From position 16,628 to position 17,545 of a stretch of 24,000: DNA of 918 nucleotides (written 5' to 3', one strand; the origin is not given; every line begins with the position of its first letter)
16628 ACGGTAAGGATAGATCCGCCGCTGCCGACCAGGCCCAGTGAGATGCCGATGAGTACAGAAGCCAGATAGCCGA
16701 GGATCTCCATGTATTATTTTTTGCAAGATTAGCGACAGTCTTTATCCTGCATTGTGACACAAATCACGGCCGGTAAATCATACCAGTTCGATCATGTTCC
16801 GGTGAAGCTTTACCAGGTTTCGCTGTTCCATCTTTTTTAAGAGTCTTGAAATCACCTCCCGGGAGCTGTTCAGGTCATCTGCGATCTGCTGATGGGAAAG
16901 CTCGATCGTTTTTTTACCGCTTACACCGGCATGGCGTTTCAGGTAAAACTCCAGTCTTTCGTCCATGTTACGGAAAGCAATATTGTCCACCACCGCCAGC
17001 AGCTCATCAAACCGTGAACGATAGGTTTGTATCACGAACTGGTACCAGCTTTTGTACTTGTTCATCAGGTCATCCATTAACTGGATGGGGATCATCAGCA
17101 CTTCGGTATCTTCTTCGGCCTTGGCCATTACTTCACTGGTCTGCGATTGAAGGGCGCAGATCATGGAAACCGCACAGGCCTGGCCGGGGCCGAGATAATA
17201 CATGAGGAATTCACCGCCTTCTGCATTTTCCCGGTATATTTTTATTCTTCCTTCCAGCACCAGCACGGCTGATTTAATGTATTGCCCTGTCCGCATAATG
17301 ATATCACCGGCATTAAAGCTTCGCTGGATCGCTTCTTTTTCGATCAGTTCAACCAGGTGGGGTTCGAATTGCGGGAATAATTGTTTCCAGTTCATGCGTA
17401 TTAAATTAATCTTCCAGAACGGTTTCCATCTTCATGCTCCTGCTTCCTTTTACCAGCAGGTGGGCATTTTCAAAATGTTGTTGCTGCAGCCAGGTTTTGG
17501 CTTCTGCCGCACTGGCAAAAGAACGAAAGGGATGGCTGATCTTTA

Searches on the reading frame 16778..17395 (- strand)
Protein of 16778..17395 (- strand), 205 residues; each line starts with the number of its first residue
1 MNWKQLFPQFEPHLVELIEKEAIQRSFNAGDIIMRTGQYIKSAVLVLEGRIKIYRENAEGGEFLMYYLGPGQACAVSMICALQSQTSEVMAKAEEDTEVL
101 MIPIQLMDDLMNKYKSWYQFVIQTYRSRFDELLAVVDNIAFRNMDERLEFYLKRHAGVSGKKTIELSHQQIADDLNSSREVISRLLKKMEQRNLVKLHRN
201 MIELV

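Call 6: search_protein_families(library=pfam, proteins=[window:16778-17395:-])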
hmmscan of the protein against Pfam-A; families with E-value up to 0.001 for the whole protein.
window:16778-17395:- (205 aa): 3 families
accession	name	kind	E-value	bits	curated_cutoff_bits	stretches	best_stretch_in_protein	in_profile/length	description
PF00027.35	cNMP_binding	-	1.2e-13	51.3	27.5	1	25-114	2-89/89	Cyclic nucleotide-binding domain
PF13545.12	HTH_Crp_2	-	1.9e-09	37.7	27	1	150-203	5-60/70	Crp-like helix-turn-helix domain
PF00325.26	Crp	-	1.3e-05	25.2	21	1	164-194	1-31/32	Bacterial regulatory proteins, crp family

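Call 16: find_related_loci(query=window:16778-17395:-, collection=genome_contigs, flank=10000)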
Query window:16778-17395:- (205 aa) in genome_contigs; peptide patterns used: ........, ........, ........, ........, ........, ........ (x = any residue, [..] = any of these).
472 stretches matched a pattern; 172 encode a relative of the query (tblastn E <= 1e-3); the best 80 are kept; 80 distinct loci.
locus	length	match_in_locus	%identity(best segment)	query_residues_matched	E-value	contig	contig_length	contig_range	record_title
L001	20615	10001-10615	90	1-205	2e-128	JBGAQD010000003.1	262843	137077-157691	MAG: Chitinophagaceae bacterium isolate MAG_AAO_AS.8 AAOAS-8_NODE_3_length_262843_cov_13.510393, whole genome shotgun se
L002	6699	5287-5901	91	1-205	6e-128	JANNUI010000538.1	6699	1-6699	MAG: Chitinophagaceae bacterium isolate SOY_30_metabat_234_sub SOY_30_k141_4221157, whole genome shotgun sequence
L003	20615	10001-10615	90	1-205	9e-128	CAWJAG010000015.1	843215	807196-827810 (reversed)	MAG: uncultured Chitinophagaceae bacterium isolate MFD04651.bin.2.139 genome assembly, contig: contig_3955, whole genome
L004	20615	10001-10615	89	1-205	9e-128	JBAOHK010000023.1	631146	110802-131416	MAG: Chitinophagaceae bacterium isolate AS_Ams2_Bin15 np1-np2_contig_8869, whole genome shotgun sequence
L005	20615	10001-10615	89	1-205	6e-127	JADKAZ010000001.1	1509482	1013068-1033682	MAG: Chitinophagaceae bacterium isolate Mari_18-Q3-R65-66_MAXAC.024 tig00000253-10-15083070, whole genome shotgun sequen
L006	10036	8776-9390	90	1-205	4e-127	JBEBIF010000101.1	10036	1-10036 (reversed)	MAG: Chitinophagaceae bacterium isolate SF1_2_17 NODE_6012_length_10036_cov_3.368824, whole genome shotgun sequence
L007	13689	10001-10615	89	1-205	2e-126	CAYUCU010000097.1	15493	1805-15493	MAG TPA_asm: uncultured Chitinophaga sp. isolate SRP150892_co2_494 genome assembly, contig: NODE_5472_length_15493_cov_5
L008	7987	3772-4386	89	1-205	3e-126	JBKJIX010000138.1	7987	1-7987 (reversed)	MAG: Chitinophagaceae bacterium isolate ant_bin.181 S1Ck117_4701824_flag_0_multi_23.9708_len_7987, whole genome shotgun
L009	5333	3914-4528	88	1-205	7e-127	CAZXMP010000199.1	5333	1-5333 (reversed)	MAG TPA_asm: uncultured Chitinophaga sp. isolate SRP302895_co1_203 genome assembly, contig: NODE_33191_length_5333_cov_8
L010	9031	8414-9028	89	1-205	2e-126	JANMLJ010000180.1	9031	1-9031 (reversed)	MAG: Chitinophagaceae bacterium isolate OTE_58_metabat_98 OTE_58_k141_4224459, whole genome shotgun sequence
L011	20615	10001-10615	88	1-205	6e-126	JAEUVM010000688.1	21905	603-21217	MAG: Chitinophagaceae bacterium isolate new MAG-381 k141_271095, whole genome shotgun sequence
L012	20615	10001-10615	88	1-205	5e-126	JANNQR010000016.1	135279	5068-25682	MAG: Chitinophagaceae bacterium isolate SOY_31_metabat_421 SOY_31_k141_286559, whole genome shotgun sequence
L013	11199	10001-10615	88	1-205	8e-126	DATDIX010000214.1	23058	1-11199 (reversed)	MAG TPA_asm: Chitinophagaceae bacterium isolate SMAG_U315 k141_1919215, whole genome shotgun sequence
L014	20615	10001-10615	88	1-205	7e-126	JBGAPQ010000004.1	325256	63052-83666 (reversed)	MAG: Chitinophagaceae bacterium isolate MAG_MBR_AS.16 MBRAS-16_NODE_4_length_325256_cov_21.588307, whole genome shotgun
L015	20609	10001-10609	88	1-203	2e-125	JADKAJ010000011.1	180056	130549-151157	MAG: Chitinophagaceae bacterium isolate Mari_18-Q3-R65-66_BAT3C.296 tig00219186-10-1801680, whole genome shotgun sequenc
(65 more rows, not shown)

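Call 25: find_homologous_proteins(query=window:16778-17395:-, max_evalue=1e-10)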
Query window:16778-17395:- (205 aa): 7916 proteins with E <= 1e-10 among 8000 candidates; the best 120 are listed.
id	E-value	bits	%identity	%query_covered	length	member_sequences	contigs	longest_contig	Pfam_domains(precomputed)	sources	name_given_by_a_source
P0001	3.1e-129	446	100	100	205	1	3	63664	PF13545.13,PF00027.36,PF00325.27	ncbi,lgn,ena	ncbi:MAG: Crp/Fnr family transcriptional regulator [Chitinophagaceae bacterium]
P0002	1.3e-123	428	94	100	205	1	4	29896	PF13545.13,PF00027.36,PF00325.27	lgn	-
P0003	2.4e-120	417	91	100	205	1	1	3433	PF13545.13,PF00027.36,PF00325.27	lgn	-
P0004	1.4e-119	415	91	100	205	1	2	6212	PF13545.13,PF00027.36,PF00325.27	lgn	-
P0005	1.1e-118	412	91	100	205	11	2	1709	PF13545.13,PF00027.36,PF00325.27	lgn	-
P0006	1.2e-118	412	91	100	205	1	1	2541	PF13545.13,PF00027.36,PF00325.27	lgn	-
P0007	1.5e-118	411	89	100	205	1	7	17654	PF13545.13,PF00027.36,PF00325.27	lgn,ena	-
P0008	1.7e-118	411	91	100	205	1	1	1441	PF13545.13,PF00027.36,PF00325.27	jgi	jgi:CRP/FNR family transcriptional regulator, anaerobic regulatory protein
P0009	4.2e-118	410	91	100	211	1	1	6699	PF13545.13,PF00027.36,PF00325.27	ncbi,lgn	-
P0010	5.6e-118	410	90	100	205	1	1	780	PF13545.13,PF00027.36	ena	-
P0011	9.7e-118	409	90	100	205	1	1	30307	PF13545.13,PF00027.36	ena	-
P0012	1.1e-117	409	90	100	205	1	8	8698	PF13545.13,PF00027.36,PF00325.27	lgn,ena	-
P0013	1.3e-117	408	90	100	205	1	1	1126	PF13545.13,PF00027.36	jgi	jgi:CRP/FNR family transcriptional regulator, anaerobic regulatory protein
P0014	1.4e-117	408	90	100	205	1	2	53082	PF13545.13,PF00027.36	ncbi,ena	-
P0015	1.8e-117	408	89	100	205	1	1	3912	PF13545.13,PF00027.36,PF00325.27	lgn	-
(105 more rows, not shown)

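Call 26: search_solved_structures(query=window:16778-17395:-, max_evalue=0.001, show_alignments=3)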
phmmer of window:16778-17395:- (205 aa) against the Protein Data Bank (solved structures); distinct sequences matched with E-value up to 0.001: 40.
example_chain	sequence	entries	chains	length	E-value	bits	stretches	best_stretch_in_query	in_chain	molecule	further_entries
3dv8_A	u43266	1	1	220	9.3e-23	84.4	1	15-203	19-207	transcriptional regulator, Crp/Fnr family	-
2xgx_A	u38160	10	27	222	2.1e-09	40.8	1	26-202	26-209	GLOBAL NITROGEN REGULATOR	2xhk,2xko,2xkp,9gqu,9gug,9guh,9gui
8h3v_X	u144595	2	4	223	3e-08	37.1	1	26-202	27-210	NtcA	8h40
3la2_A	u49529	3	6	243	3.9e-08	36.7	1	26-202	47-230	Global nitrogen regulator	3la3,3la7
1o5l_A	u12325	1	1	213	7.3e-08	35.8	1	27-203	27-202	transcriptional regulator, crp family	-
4ev0_A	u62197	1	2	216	1.4e-07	34.9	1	5-203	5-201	Transcription regulator, Crp family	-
4bh9_A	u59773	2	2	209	1.9e-06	31.2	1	27-202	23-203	cAMP-activated global transcriptional regulator CRP | CAMP RECEPTOR PROTEIN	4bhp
1hw5_A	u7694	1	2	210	4.1e-06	30.1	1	27-202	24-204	CATABOLITE GENE ACTIVATOR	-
3qop_A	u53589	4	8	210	4.9e-06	29.9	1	27-202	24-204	Catabolite gene activator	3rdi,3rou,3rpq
6dt4_A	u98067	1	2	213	1.7e-05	28.1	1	27-202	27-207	Cyclic AMP receptor protein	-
4i01_A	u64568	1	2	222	2.2e-05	27.7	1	27-202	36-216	Catabolite gene activator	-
1g6n_A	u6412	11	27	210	2.5e-05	27.6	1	27-202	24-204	CATABOLITE GENE ACTIVATOR PROTEIN | PROTEIN (CATABOLITE GENE ACTIVATOR PROTEIN) | Catabolite gene activator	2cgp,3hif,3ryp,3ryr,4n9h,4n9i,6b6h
1i5z_A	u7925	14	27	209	2.5e-05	27.6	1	27-202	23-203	CATABOLITE GENE ACTIVATOR PROTEIN | CATABOLITE GENE ACTIVATOR PROTEIN (CAP) | PROTEIN (CATABOLITE GENE ACTIVATOR PROTEIN (CAP))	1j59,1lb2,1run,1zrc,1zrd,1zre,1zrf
1i6x_A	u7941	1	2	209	2.5e-05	27.6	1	27-202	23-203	CATABOLITE GENE ACTIVATOR PROTEIN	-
1cgp_A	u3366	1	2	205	2.6e-05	27.5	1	27-201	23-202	PROTEIN (CATABOLITE GENE ACTIVATOR PROTEIN (CAP))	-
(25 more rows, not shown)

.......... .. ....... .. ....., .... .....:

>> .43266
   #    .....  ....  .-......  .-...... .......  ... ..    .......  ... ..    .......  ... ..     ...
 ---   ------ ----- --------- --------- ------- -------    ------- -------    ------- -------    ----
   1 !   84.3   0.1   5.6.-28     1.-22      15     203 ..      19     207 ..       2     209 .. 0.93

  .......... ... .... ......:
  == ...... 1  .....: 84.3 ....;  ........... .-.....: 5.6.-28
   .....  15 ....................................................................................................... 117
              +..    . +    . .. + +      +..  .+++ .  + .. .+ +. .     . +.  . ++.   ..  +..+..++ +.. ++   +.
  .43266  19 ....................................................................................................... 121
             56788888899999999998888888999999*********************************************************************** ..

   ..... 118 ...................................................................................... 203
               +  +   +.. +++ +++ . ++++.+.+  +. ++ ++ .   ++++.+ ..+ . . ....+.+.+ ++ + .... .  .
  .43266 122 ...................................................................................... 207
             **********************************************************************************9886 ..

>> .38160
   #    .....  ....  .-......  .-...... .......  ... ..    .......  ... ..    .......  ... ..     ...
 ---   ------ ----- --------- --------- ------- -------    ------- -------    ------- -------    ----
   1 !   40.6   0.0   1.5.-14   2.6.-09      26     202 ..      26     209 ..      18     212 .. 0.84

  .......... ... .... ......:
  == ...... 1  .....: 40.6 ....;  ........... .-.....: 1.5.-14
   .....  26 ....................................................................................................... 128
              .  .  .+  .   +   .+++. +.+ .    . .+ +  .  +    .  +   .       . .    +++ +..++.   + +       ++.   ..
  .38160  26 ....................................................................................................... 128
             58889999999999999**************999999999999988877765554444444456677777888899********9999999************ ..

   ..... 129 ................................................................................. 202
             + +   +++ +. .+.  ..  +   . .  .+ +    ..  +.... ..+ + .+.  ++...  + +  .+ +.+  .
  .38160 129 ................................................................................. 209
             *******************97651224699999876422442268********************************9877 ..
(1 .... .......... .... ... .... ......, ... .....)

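Call 27: search_protein_families(library=ncbifam, proteins=[window:16778-17395:-], max_evalue=0.001)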
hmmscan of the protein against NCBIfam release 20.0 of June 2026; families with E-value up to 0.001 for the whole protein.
window:16778-17395:- (205 aa): 7 families
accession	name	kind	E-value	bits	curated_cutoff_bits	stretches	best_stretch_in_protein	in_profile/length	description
TIGR03697.1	NtcA_cyano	equivalog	1.5e-12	47.7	244.95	1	33-202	4-180/193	global nitrogen regulator NtcA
NF008732.0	PRK11753.1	equivalog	1.8e-12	47.2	266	1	8-199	10-205/214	cAMP-activated global transcriptional regulator CRP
NF006901.0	PRK09392.1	equivalog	1e-09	38.1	211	1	5-192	13-200/236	transcriptional activator FtrB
NF041163.2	encap_f2b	equivalog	4e-08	32.8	400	1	14-122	87-194/450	family 2B encapsulin nanocompartment shell protein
NF008365.0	PRK11161.1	subfamily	5.8e-08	32.3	228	1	24-202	49-231/250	fumarate/nitrate reduction transcriptional regulator Fnr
NF053664.1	TransRegPtrACyano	equivalog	0.00011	21.5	300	1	42-199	29-184/196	Crp/Fnr family transcriptional regulator PtrA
NF050815.1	TransActFtrBCaul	equivalog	0.00024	20.5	300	1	16-184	26-194/251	transcriptional activator FtrB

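Call 34: search_protein_representatives(protein=window:16778-17395:-)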
Query: 205 residues. Proteins with E-value up to 0.001 (for the whole library): 5809; up to 1e-10: 1791; up to 1e-30: 194. The best 150 are listed.
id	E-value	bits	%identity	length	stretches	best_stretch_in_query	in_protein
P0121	8.3e-75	267.2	60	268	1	4-203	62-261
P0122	2.7e-68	245.9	57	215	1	7-204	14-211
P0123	8.7e-66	237.7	55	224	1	7-203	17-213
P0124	5.1e-65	235.3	52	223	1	4-204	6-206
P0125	8.3e-64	231.3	54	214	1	4-202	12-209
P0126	6.4e-61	221.9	92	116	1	90-205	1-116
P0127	6.0e-60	218.7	49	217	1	6-205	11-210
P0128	1.8e-56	207.4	46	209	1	2-202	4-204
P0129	7.6e-55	202.1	60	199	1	59-204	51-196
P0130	1.8e-54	200.8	72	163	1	1-122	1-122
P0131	6.2e-54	199.1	45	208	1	5-205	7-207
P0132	4.2e-53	196.4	50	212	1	5-204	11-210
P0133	1.8e-52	194.4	47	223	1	6-202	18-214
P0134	3.7e-52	193.3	56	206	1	6-154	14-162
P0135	1.2e-51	191.7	47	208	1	3-205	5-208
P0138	5.7e-50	186.2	47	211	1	9-204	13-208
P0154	2.0e-45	171.4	43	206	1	10-205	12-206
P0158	3.2e-45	170.7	40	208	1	5-204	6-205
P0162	1.5e-44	168.5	41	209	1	10-204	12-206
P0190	1.4e-40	155.6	37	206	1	2-202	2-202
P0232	1.7e-36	142.3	34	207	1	6-202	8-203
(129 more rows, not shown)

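Call 36: find_encoding_contigs(protein=P0124, flank=8000, max_places=3)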
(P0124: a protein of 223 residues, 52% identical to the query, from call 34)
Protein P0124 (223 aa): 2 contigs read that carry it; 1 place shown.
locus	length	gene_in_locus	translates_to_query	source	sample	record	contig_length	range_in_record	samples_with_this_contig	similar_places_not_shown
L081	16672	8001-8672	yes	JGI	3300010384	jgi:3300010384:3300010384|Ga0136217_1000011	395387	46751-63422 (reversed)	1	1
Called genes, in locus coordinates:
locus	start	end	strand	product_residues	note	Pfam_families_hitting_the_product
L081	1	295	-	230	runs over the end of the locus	PF01027:Bax1-I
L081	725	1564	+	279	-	PF22200:ExsA_N, PF00165:HTH_AraC (weak), PF12833:HTH_18, PF00165:HTH_AraC (weak)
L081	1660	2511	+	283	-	PF13483:Lactamase_B_3, PF12706:Lactamase_B_2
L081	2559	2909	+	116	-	PF04343:DUF488, PF22751:DUF488-N3a, PF22752:DUF488-N3i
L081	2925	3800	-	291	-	-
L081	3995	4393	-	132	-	PF00581:Rhodanese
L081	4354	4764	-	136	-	PF20398:DUF6691, PF04143:Sulf_transp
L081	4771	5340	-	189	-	PF04143:Sulf_transp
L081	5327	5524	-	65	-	PF11127:YgaP-like_TM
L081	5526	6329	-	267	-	PF01925:TauE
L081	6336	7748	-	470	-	PF00753:Lactamase_B, PF00581:Rhodanese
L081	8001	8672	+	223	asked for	PF00027:cNMP_binding, PF13545:HTH_Crp_2, PF00325:Crp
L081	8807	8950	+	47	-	-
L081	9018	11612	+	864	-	-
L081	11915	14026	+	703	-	PF07676:PD40 (faint), PF00691:OmpA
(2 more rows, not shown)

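Call 37: find_encoding_contigs(protein=P0131, flank=8000, max_places=3)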
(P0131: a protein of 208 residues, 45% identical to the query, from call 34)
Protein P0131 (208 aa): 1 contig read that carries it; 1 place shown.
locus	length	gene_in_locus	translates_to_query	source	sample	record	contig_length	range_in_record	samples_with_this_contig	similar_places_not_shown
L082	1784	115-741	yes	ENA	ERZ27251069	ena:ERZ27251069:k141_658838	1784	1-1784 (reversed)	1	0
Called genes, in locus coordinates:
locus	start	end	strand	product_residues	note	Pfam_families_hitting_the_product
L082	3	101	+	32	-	?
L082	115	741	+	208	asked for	PF00027:cNMP_binding (weak), PF13545:HTH_Crp_2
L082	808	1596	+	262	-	PF01925:TauE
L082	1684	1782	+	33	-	?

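Call 38: find_encoding_contigs(protein=P0158, flank=8000, max_places=2)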
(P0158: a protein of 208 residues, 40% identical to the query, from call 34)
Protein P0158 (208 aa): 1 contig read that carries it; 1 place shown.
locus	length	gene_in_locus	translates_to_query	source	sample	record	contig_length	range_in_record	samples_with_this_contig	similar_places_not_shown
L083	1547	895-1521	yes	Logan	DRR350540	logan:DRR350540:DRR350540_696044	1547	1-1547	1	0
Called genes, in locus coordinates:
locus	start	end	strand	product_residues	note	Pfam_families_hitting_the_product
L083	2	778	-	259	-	?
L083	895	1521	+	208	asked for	PF00027:cNMP_binding, PF13545:HTH_Crp_2 (weak)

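Call 39: find_encoding_contigs(protein=P0190, flank=8000, max_places=2)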
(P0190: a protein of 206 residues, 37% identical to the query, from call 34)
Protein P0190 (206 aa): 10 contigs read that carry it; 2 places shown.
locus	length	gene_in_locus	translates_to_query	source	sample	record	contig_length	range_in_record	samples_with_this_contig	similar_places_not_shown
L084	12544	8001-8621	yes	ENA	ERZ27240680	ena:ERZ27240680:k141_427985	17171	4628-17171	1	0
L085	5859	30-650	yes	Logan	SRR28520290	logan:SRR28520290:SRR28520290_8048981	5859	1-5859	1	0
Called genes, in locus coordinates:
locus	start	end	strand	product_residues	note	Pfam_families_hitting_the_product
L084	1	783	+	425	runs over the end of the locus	PF02403:Seryl_tRNA_N, PF00587:tRNA-synt_2b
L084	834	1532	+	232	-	PF04298:Zn_peptidase_2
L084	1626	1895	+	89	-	-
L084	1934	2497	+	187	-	PF01765:RRF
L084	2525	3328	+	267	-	PF01048:PNP_UDP_1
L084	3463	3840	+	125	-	PF01957:NfeD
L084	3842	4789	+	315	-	PF01145:Band_7, PF16200:Band_7_C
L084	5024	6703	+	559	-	PF00732:GMC_oxred_N, PF05199:GMC_oxred_C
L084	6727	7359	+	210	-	PF13618:Gluconate_2-dh3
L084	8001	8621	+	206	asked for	PF00027:cNMP_binding (weak), PF13545:HTH_Crp_2, PF00325:Crp (faint)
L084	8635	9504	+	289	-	-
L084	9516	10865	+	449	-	PF12838:Fer4_7 (faint), PF03486:HI0933_like (faint), PF00037:Fer4 (faint), PF12837:Fer4_6 (weak), PF13237:Fer4_10, PF14697:Fer4_21, PF07992:Pyr_redox_2, PF13738:Pyr_redox_3, +6 more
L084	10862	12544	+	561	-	?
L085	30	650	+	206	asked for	PF00027:cNMP_binding (weak), PF13545:HTH_Crp_2, PF00325:Crp (faint)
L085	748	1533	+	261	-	-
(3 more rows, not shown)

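Call 40: find_encoding_contigs(protein=P0232, flank=8000, max_places=2)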
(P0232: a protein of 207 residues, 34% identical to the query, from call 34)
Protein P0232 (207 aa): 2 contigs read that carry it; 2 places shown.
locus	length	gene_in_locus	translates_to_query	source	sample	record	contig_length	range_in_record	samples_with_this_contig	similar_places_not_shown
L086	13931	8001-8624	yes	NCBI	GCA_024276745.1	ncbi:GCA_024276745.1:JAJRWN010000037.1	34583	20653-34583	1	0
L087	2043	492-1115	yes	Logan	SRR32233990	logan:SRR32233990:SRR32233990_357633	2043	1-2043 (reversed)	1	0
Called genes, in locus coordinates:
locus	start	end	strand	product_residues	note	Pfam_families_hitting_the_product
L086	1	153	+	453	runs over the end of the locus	PF01266:DAO (faint), PF03486:HI0933_like (faint), PF07992:Pyr_redox_2, PF13450:NAD_binding_8 (faint), PF00070:Pyr_redox (weak), PF22366:NDH2_C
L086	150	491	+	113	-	PF00543:P-II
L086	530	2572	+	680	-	PF00122:E1-E2_ATPase, PF08282:Hydrolase_3 (faint), PF00702:Hydrolase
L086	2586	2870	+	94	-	PF18926:DUF5676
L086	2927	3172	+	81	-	PF00403:HMA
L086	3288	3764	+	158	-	-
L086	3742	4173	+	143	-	PF03625:DUF302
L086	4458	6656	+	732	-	PF18962:Por_Secre_tail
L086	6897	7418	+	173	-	PF08281:Sigma70_r4_2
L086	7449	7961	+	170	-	PF09990:DUF2231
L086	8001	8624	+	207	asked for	PF00027:cNMP_binding (weak), PF13545:HTH_Crp_2, PF00325:Crp (faint)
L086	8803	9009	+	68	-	PF11127:YgaP-like_TM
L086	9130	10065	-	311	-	PF00149:Metallophos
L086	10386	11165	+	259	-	PF13860:FlgD_ig, PF18962:Por_Secre_tail, PF13585:CHU_C (weak)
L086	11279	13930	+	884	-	?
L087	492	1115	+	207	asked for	PF00027:cNMP_binding (weak), PF13545:HTH_Crp_2, PF00325:Crp (faint)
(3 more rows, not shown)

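Call 41: find_encoding_contigs(protein=P0128, flank=8000, max_places=2)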
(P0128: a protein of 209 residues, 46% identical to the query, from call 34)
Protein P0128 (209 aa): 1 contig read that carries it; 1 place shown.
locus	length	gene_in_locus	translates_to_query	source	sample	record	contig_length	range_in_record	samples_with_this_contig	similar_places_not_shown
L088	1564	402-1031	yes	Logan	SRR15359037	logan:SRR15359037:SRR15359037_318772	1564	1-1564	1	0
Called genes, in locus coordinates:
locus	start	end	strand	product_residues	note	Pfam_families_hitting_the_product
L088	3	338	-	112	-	?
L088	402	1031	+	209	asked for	PF00027:cNMP_binding, PF13545:HTH_Crp_2, PF00325:Crp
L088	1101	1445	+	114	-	PF00581:Rhodanese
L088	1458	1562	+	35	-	?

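Call 46: find_encoding_contigs(protein=P0138, flank=6000, max_places=2)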
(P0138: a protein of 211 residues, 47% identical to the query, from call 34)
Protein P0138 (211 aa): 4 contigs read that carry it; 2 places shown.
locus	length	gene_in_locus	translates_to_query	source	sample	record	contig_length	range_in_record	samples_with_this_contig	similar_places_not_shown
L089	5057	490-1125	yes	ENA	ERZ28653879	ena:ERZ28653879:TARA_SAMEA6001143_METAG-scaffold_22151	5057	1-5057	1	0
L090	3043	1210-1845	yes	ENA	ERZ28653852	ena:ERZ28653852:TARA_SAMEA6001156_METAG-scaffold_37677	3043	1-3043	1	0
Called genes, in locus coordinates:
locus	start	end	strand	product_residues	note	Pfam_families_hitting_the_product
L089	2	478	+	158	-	?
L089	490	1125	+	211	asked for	PF00027:cNMP_binding, PF00325:Crp (faint), PF13545:HTH_Crp_2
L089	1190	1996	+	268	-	PF01925:TauE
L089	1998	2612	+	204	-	PF13489:Methyltransf_23 (weak), PF08241:Methyltransf_11, PF13649:Methyltransf_25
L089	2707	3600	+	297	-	PF04116:FA_hydroxylase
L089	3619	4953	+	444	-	PF00753:Lactamase_B, PF00581:Rhodanese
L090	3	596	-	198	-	?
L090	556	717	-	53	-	-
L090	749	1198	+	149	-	PF00034:Cytochrom_C, PF13442:Cytochrome_CBB3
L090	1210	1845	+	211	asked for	PF00027:cNMP_binding, PF00325:Crp (faint), PF13545:HTH_Crp_2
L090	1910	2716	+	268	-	PF01925:TauE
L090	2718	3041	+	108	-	?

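Call 47: find_encoding_contigs(protein=P0154, flank=6000, max_places=2)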
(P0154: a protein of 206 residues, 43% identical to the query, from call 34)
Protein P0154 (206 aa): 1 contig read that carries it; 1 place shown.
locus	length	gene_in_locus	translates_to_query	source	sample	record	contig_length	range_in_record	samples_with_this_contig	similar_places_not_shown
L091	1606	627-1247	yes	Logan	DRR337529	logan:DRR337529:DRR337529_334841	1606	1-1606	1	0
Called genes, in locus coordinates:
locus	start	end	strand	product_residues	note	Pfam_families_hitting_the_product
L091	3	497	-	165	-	?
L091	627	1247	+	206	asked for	PF00027:cNMP_binding, PF01047:MarR (weak), PF13545:HTH_Crp_2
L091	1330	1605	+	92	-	?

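Call 48: find_encoding_contigs(protein=P0162, flank=6000, max_places=2)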
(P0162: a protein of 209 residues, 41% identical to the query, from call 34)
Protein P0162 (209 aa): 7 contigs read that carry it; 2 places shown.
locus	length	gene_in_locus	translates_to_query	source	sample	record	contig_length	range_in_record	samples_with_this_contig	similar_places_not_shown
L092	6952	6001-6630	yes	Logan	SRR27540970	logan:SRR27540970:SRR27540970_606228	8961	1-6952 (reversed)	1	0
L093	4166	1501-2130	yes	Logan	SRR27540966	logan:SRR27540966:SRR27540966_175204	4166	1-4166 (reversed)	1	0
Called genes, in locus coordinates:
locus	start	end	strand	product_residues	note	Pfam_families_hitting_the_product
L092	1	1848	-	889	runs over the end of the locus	PF00809:Pterin_bind, PF02607:B12-binding_2, PF02310:B12-binding, PF02965:Met_synt_B12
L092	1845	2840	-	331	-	PF02574:S-methyl_trans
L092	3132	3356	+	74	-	-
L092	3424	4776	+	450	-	PF08811:DUF1800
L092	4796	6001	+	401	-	PF07394:DUF1501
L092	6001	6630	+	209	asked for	PF00027:cNMP_binding, PF02082:Rrf2 (weak), PF13545:HTH_Crp_2, PF01047:MarR (weak), PF00325:Crp (weak)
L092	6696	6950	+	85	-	?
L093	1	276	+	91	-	?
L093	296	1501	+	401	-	PF07394:DUF1501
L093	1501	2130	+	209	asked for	PF00027:cNMP_binding, PF02082:Rrf2 (weak), PF13545:HTH_Crp_2, PF01047:MarR (weak), PF00325:Crp (weak)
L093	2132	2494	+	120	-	PF00581:Rhodanese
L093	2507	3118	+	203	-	PF05401:NodS (weak), PF13489:Methyltransf_23 (weak), PF13847:Methyltransf_31 (weak), PF08241:Methyltransf_11 (weak), PF08242:Methyltransf_12, PF13649:Methyltransf_25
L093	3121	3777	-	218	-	PF13568:OMP_b-brl_2 (weak)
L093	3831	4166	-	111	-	?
